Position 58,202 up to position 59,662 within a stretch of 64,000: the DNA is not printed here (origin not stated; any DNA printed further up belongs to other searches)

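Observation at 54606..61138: Fom1-like cytidylyltransferase-PEP mutase fusion + Ppd + Fe-ADH beside two alkaline-phosphatase-superfamily genes: predicted phosphonate (2-hydroxyethylphosphonate) decoration of an archaeal surface glycan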

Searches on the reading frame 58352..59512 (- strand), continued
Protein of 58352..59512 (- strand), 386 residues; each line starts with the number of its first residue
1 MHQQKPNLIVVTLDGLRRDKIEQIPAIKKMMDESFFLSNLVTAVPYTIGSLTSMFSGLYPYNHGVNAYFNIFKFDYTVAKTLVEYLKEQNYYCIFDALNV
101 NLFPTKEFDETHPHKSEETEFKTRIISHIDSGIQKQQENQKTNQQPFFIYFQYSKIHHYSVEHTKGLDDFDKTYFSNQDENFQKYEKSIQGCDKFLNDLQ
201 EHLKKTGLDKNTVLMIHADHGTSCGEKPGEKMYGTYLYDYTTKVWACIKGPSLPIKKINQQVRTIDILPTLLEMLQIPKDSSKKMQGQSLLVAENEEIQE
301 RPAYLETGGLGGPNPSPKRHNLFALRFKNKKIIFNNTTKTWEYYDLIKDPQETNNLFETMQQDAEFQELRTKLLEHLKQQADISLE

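Call 47: search_protein_families(library=pfam, proteins=[L087:2515-3876:+, L087:3939-6383:+, L087:6388-7029:+, L087:7039-7830:+, L087:9008-10129:-, L087:10180-11544:-, L086:8385-9902:-, L086:11191-12426:-, L086:12428-13096:-, L086:13181-14542:-], max_evalue=0.001)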
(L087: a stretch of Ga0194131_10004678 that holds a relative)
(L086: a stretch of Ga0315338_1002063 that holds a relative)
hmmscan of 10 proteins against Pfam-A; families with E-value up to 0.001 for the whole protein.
L087:2515-3876:+ (453 aa): 4 families
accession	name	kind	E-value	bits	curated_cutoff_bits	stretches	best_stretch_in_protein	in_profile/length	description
PF00884.28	Sulfatase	-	6.2e-31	108.3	25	1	4-328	1-299/301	Sulfatase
PF16347.10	SGSH_C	-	3.8e-16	60.1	29.3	1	289-407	11-132/154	N-sulphoglucosamine sulphohydrolase, C-terminal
PF01663.27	Phosphodiest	-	7.2e-10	39.4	23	0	7-68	2-61/342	Type I phosphodiesterase / nucleotide pyrophosphatase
PF01676.23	Metalloenzyme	-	2.8e-05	24.2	24.3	1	174-210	168-204/252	Metalloenzyme superfamily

L087:3939-6383:+ (814 aa): 2 families
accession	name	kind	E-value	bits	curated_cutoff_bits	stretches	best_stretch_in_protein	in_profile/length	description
PF00391.29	PEP-utilizers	-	2e-13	50.2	23.1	1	716-786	3-71/72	PEP-utilising enzyme, mobile domain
PF01326.24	PPDK_N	-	1.1e-12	48.3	27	1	48-148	87-201/328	Pyruvate phosphate dikinase, AMP/ATP-binding domain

L087:6388-7029:+ (213 aa): 2 families
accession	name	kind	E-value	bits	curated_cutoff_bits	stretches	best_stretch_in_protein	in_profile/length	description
PF07722.19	Peptidase_C26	-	8.6e-27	94.8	20.5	1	9-194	3-219/219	Peptidase C26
PF00117.34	GATase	-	2.1e-26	93.2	22.8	1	34-210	15-188/190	Glutamine amidotransferase class-I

L087:7039-7830:+ (263 aa): 2 families
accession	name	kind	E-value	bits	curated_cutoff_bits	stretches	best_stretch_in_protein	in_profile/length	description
PF12804.13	NTP_transf_3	-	2.1e-09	38.2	27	1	3-113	1-110/160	MobA-like NTP transferase domain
PF00483.29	NTP_transferase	-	3.2e-08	33.9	21.2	1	3-74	2-74/245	Nucleotidyl transferase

L087:9008-10129:- (373 aa): 3 families
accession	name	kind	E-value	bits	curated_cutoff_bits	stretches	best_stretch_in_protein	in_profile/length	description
PF00884.28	Sulfatase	-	1e-28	101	25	1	3-268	1-300/301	Sulfatase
PF16347.10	SGSH_C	-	1.2e-14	55.2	29.3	1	227-367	10-150/154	N-sulphoglucosamine sulphohydrolase, C-terminal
PF01663.27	Phosphodiest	-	0.00011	22.4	23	0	85-213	100-221/342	Type I phosphodiesterase / nucleotide pyrophosphatase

L087:10180-11544:- (454 aa): 4 families
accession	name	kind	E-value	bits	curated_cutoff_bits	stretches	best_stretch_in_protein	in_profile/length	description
PF00884.28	Sulfatase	-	2e-21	77.1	25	1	4-328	1-299/301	Sulfatase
PF16347.10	SGSH_C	-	4.8e-11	43.5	29.3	1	287-423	9-149/154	N-sulphoglucosamine sulphohydrolase, C-terminal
PF01663.27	Phosphodiest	-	8.7e-10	39.2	23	1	8-69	3-62/342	Type I phosphodiesterase / nucleotide pyrophosphatase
PF01676.23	Metalloenzyme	-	0.00074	19.5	24.3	0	176-209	171-204/252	Metalloenzyme superfamily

L086:8385-9902:- (505 aa): 1 family
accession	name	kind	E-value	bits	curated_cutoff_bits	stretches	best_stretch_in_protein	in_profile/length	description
PF00884.28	Sulfatase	-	0.00023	21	25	1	291-423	115-245/301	Sulfatase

L086:11191-12426:- (411 aa): 0 families

L086:12428-13096:- (222 aa): 5 families
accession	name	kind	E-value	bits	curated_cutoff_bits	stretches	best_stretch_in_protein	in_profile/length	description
PF13847.12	Methyltransf_31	-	8.6e-09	35.7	27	1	66-175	3-113/145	Methyltransferase domain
PF13489.12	Methyltransf_23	-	7.3e-07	29.5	27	1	64-181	20-126/164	Methyltransferase domain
PF08242.18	Methyltransf_12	-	7e-06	27.1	30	1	71-169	1-98/98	Methyltransferase domain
PF05401.17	NodS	-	0.00015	22.1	24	1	65-172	42-145/201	Nodulation protein S (NodS)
PF05891.18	Methyltransf_PK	-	0.00028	20.9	27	1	16-170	3-158/218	AdoMet dependent proline di-methyltransferase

L086:13181-14542:- (453 aa): 3 families
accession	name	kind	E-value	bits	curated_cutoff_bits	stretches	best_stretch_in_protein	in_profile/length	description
PF00884.28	Sulfatase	-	4.2e-28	99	25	1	3-317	1-298/301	Sulfatase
PF16347.10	SGSH_C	-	1.8e-13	51.4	29.3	1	278-418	10-146/154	N-sulphoglucosamine sulphohydrolase, C-terminal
PF01663.27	Phosphodiest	-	1.9e-08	34.7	23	1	6-79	2-74/342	Type I phosphodiesterase / nucleotide pyrophosphatase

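Call 57: predict_structure(protein=window:58352-59512:-)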
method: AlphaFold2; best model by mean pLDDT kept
length: 386 residues; sequences in the alignment: 1
mean_pLDDT: 39.8   pTM: 0.40
mean pLDDT of the five models: 39.8, 37.1, 36.0, 32.4, 31.4
residues with pLDDT >= 90: 0; 70-90: 5; 50-70: 100; < 50: 281
segments of 3 or more residues with pLDDT < 50: 1-3, 15-18, 34-81, 95-116, 153-183, 216-386
pLDDT, mean of each block of 10 residues (from residue 1): 50 51 58 39 23 21 23 39 53 47 35 48 65 63 56 41 32 41 52 65 66 47 34 36 36 24 28 36 26 21 23 24 28 32 32 39 45 44 28
secondary structure, 60 per line:
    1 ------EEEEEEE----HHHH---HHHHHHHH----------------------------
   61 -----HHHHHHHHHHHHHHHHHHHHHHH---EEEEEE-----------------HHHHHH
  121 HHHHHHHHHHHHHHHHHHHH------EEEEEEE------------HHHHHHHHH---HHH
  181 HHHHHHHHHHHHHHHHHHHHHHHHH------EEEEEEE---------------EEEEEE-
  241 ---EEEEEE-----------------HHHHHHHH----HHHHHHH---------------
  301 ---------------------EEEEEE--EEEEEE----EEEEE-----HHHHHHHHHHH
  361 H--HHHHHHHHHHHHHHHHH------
elements in order: E7-13 H18-21 H25-32 H66-88 E92-97 H115-140 E147-153 H166-174 H178-205 E212-218 E234-239 E244-249 H267-274 H279-285 E322-327 E330-335 E340-344 H350-361 H364-380

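Call 70: search_protein_families(library=ncbifam, proteins=[L087:3939-6383:+, L087:6388-7029:+, L087:7039-7830:+, L087:7869-9011:+, L089:11099-11869:-], max_evalue=0.001)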
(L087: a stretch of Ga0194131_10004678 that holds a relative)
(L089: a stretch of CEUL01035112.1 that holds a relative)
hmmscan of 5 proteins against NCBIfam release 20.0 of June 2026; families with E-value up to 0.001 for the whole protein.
L087:3939-6383:+ (814 aa): 19 families
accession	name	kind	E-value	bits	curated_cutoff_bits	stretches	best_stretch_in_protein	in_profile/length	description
NF004508.0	PRK05849.1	equivalog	3.6e-241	802.4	501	1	11-792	10-788/789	hypothetical protein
NF004881.0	PRK06241.2-2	equivalog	1.3e-13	50.2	883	1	709-795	809-893/898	phosphoenolpyruvate synthase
TIGR01418.1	PEP_synth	equivalog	1.3e-11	43.6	739.75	1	716-791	382-455/784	pyruvate, water dikinase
NF052631.1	prodigiosin_PigC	equivalog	3.3e-11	41.8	1300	1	47-119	80-150/883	prodigiosin ligase PigC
NF004883.0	PRK06241.2-4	equivalog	3.7e-11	41.9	1063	1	703-799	826-920/928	phosphoenolpyruvate synthase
NF005057.0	PRK06464.1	equivalog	4.3e-11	41.6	598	1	717-797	387-465/798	phosphoenolpyruvate synthase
NF004878.0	PRK06241.1-3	subfamily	1.2e-09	36.8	945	1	637-793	729-890/891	phosphoenolpyruvate synthase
NF004879.0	PRK06241.1-4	equivalog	2.2e-08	32.7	976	1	653-769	724-846/868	phosphoenolpyruvate synthase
NF004531.0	PRK05878.1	equivalog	3.5e-08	32.5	456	1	735-788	401-453/534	pyruvate, phosphate dikinase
NF006153.0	PRK08296.1-5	subfamily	1.8e-06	26.7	578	1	716-793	532-607/608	hypothetical protein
NF004877.0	PRK06241.1-2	subfamily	1.9e-06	26.5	866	0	654-768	725-845/869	phosphoenolpyruvate synthase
NF008382.0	PRK11177.1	equivalog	2.2e-05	23.3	824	1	734-792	173-230/575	phosphoenolpyruvate-protein phosphotransferase PtsI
TIGR01828.1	pyru_phos_dikin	equivalog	9.2e-05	20.6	843.45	0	125-219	246-334/865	pyruvate, phosphate dikinase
TIGR01417.1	PTS_I_fam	equivalog_domain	0.00011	20.8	341.7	1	607-796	42-232/565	phosphoenolpyruvate--protein phosphotransferase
NF006151.0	PRK08296.1-3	equivalog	0.00013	20.6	693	1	719-793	532-604/604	hypothetical protein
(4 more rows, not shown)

L087:6388-7029:+ (213 aa): 21 families
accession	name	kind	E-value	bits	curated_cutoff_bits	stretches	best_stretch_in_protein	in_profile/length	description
NF045546.1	GCDPHdlase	equivalog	5e-37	127.9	250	1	9-209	3-195/198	gamma-glutamyl-CDP-amidate hydrolase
NF001975.0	PRK00758.1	equivalog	4e-19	68.9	198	1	30-209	15-179/185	GMP synthase subunit A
TIGR00888.1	guaA_Nterm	equivalog_domain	1.1e-17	64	172.15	1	57-210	37-182/188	glutamine-hydrolyzing GMP synthase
NF011201.0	PRK14607.1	equivalog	2.6e-17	62.7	670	1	92-210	71-187/534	bifunctional anthranilate synthase component II/anthranilate phosphoribosyltransferase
NF000848.1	PRK00074.1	equivalog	1.5e-15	56.8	400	1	39-211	21-186/512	glutamine-hydrolyzing GMP synthase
NF010081.0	PRK13566.1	equivalog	1.9e-15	56.1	645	1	54-198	564-703/729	anthranilate synthase component I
NF005799.0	PRK07649.1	equivalog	2.1e-14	53.5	327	1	59-209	41-185/195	aminodeoxychorismate/anthranilate synthase component II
NF005367.0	PRK06895.1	equivalog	3.4e-14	53.1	265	1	96-210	74-187/190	anthranilate synthase component II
NF006462.0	PRK08857.1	equivalog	3.4e-13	49.6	345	1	82-209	61-190/193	aminodeoxychorismate/anthranilate synthase component II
NF005849.0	PRK07765.1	equivalog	4.2e-13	49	308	1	59-207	44-187/219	aminodeoxychorismate/anthranilate synthase component II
TIGR01368.1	CPSaseIIsmall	equivalog_domain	7.6e-13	48.1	307.35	1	42-209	199-356/361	glutamine-hydrolyzing carbamoyl-phosphate synthase small subunit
NF009475.0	PRK12838.1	equivalog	1.8e-12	46.9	221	1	58-208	207-349/359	carbamoyl phosphate synthase small subunit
TIGR01815.1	TrpE-clade3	equivalog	1.8e-12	46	739.15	1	23-196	523-689/717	anthranilate synthase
TIGR00566.1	trpG_papA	subfamily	6.7e-12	45.6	121.05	1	81-209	61-190/192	glutamine amidotransferase of anthranilate synthase or aminodeoxychorismate synthase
NF005271.0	PRK06774.1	equivalog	1.1e-10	41.2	340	1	85-209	64-189/191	aminodeoxychorismate synthase component II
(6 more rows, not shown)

L087:7039-7830:+ (263 aa): 25 families
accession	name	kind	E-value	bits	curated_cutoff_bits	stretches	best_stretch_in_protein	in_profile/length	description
TIGR03992.1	Arch_glmU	subfamily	1.1e-19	70.6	292.1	1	1-248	1-225/393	bifunctional sugar-1-phosphate nucleotidylyltransferase/acetyltransferase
NF041173.1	Sug_nt_acttase_Thmprot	equivalog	1.9e-13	50.2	600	1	1-183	1-177/405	bifunctional sugar-1-phosphate nucleotidylyltransferase/acetyltransferase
TIGR01208.1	rmlA_long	equivalog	2.2e-13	49.8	320.25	1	4-123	3-133/353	glucose-1-phosphate thymidylyltransferase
NF041313.1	UDPGP_AglF_Halo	equivalog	2.6e-13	50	400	1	1-107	1-113/234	UTP--glucose-1-phosphate uridylyltransferase AglF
NF045761.1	NAMPUrTaseMurU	equivalog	6.5e-12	45.8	250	1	1-61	1-61/226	N-acetylmuramate alpha-1-phosphate uridylyltransferase MurU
TIGR01173.1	glmU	equivalog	1.9e-09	36.9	366.85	1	1-114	1-117/452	bifunctional UDP-N-acetylglucosamine diphosphorylase/glucosamine-1-phosphate N-acetyltransferase GlmU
NF041135.1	IPPtranDIPPsyn_Thcocales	equivalog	2e-07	30.4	580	1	1-160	1-151/419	bifunctional L-myo-inositol-1-phosphate cytidylyltransferase/CDP-L-myo-inositol myo-inositolphosphotransferase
NF010937.0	PRK14357.1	equivalog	2.5e-07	29.9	658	1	1-102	1-101/448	bifunctional UDP-N-acetylglucosamine diphosphorylase/glucosamine-1-phosphate N-acetyltransferase GlmU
NF010934.1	PRK14354.1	equivalog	2.8e-07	29.4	450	1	3-111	2-112/447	bifunctional UDP-N-acetylglucosamine diphosphorylase/glucosamine-1-phosphate N-acetyltransferase GlmU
NF045665.1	NTPtran_DVU1551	equivalog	5.5e-07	28.9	315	1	2-90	2-88/359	DVU_1551 family NTP transferase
TIGR02623.1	G1P_cyt_trans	equivalog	7.9e-07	28.8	300.25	1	1-78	1-74/255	glucose-1-phosphate cytidylyltransferase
NF010939.0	PRK14359.1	equivalog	4e-06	25.7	592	1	2-116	4-120/430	bifunctional UDP-N-acetylglucosamine diphosphorylase/glucosamine-1-phosphate N-acetyltransferase GlmU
TIGR02091.1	glgC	equivalog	4.9e-06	25.8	424.9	1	3-83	3-83/364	glucose-1-phosphate adenylyltransferase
NF006986.0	PRK09451.1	equivalog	2.9e-05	23.1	725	1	1-100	6-106/456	bifunctional UDP-N-acetylglucosamine diphosphorylase/glucosamine-1-phosphate N-acetyltransferase GlmU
NF045697.1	MurNAcPUrMurU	equivalog_domain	4.7e-05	22.9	370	1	4-60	1-57/229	N-acetylmuramate alpha-1-phosphate uridylyltransferase MurU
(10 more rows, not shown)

L087:7869-9011:+ (380 aa): 7 families
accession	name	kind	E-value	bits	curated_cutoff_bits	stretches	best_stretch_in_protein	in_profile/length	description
TIGR03417.1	chol_sulfatase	equivalog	4e-25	88.7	433.45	2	173-353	251-423/500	choline-sulfatase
NF010322.0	PRK13759.1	equivalog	1.4e-24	86.5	481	1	177-370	270-459/486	arylsulfatase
NF052527.1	Mn_arylsulf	exception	1.7e-14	53.6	850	1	183-371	273-455/479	manganese-dependent arylsulfatase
NF045661.1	HdlasePehA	equivalog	3.2e-09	35.9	900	1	180-355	287-469/506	phosphoric/sulfuric ester hydrolase PehA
NF038282.1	LapC_YejM_PbgA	exception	5.4e-07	28.3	825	1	3-282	257-516/584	LPS biosynthesis-modulating metalloenzyme YejM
NF038075.1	fam_STM4013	hypoth_equivalog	2.2e-06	27.4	250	0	125-219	161-239/261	STM4013/SEN3800 family hydrolase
NF028537.1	P_eth_NH2_trans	domain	7.6e-05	21.4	500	1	183-219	419-455/527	phosphoethanolamine--lipid A transferase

L089:11099-11869:- (256 aa): 31 families (the best 25 are shown)
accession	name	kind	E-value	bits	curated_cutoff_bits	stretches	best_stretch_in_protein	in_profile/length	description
TIGR03992.1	Arch_glmU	subfamily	4.4e-17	62.1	292.1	1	1-131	1-136/393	bifunctional sugar-1-phosphate nucleotidylyltransferase/acetyltransferase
NF041135.1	IPPtranDIPPsyn_Thcocales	equivalog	1e-15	57.7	580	1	1-249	1-217/419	bifunctional L-myo-inositol-1-phosphate cytidylyltransferase/CDP-L-myo-inositol myo-inositolphosphotransferase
NF041173.1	Sug_nt_acttase_Thmprot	equivalog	1.3e-13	50.7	600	1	1-184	1-189/405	bifunctional sugar-1-phosphate nucleotidylyltransferase/acetyltransferase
NF041313.1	UDPGP_AglF_Halo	equivalog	5.6e-13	48.9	400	1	1-117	1-120/234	UTP--glucose-1-phosphate uridylyltransferase AglF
TIGR01208.1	rmlA_long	equivalog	2e-12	46.7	320.25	1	4-111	3-117/353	glucose-1-phosphate thymidylyltransferase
TIGR01173.1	glmU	equivalog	2.4e-11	43.2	366.85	1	1-139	1-142/452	bifunctional UDP-N-acetylglucosamine diphosphorylase/glucosamine-1-phosphate N-acetyltransferase GlmU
NF045761.1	NAMPUrTaseMurU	equivalog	3.6e-10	40.1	250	1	1-61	1-61/226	N-acetylmuramate alpha-1-phosphate uridylyltransferase MurU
NF010933.0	PRK14353.1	equivalog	1.2e-08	34.1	505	1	3-116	8-124/453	bifunctional UDP-N-acetylglucosamine diphosphorylase/glucosamine-1-phosphate N-acetyltransferase GlmU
TIGR01099.1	galU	equivalog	1.5e-08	34.5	326.8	1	2-70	3-72/261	UTP--glucose-1-phosphate uridylyltransferase GalU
NF006986.0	PRK09451.1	equivalog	1.5e-08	33.9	725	1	1-136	6-141/456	bifunctional UDP-N-acetylglucosamine diphosphorylase/glucosamine-1-phosphate N-acetyltransferase GlmU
NF045665.1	NTPtran_DVU1551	equivalog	3e-08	33.1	315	1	2-94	2-90/359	DVU_1551 family NTP transferase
NF045495.1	AdoCbiPCobY_Meth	equivalog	3.3e-08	33.3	250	1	1-115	1-118/195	adenosylcobinamide-phosphate guanylyltransferase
NF049965.1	GlMnHpPGnyltfHddC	equivalog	3.6e-08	33.3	300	1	1-213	1-208/221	D-glycero-D-manno-heptose 1-phosphate guanosyltransferase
NF010934.1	PRK14354.1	equivalog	3.8e-08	32.3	450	1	3-101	2-99/447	bifunctional UDP-N-acetylglucosamine diphosphorylase/glucosamine-1-phosphate N-acetyltransferase GlmU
NF038362.1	Sden_1164_fam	equivalog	4.3e-07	29.7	300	1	3-125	4-138/266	Sden_1164 family protein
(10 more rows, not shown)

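Call 71: search_solved_structures(query=L087:7039-7830:+, max_evalue=0.001)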
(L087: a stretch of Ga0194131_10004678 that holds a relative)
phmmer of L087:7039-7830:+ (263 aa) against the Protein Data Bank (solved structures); distinct sequences matched with E-value up to 0.001: 8.
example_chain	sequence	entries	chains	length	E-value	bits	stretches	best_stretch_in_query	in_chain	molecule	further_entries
1jyk_A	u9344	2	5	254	8.7e-14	54.9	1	3-110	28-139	CTP:phosphocholine Cytidylyltransferase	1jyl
2ggo_A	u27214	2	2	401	2.7e-10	43.5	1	1-132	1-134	401aa long hypothetical glucose-1-phosphate thymidylyltransferase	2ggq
5z09_A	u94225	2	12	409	4.7e-09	39.4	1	1-133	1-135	Dual sugar-1-phosphate nucleotidylyltransferase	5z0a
4y7t_A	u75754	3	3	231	6.4e-06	29.1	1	1-65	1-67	Nucleotidyl transferase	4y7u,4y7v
1lvw_A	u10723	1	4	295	0.00033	23.5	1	2-110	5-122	glucose-1-phosphate thymidylyltransferase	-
8hhd_A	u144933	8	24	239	0.00052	22.9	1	1-61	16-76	Nucleotidyl transferase | N-acetylmuramate alpha-1-phosphate uridylyltransferase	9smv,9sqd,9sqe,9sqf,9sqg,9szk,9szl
4ho0_A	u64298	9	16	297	0.00058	22.8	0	2-54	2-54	Glucose-1-phosphate thymidylyltransferase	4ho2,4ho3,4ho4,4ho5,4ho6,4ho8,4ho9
2v0h_A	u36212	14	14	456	0.00058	22.7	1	2-116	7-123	BIFUNCTIONAL PROTEIN GLMU | GLUCOSAMINE-1-PHOSPHATE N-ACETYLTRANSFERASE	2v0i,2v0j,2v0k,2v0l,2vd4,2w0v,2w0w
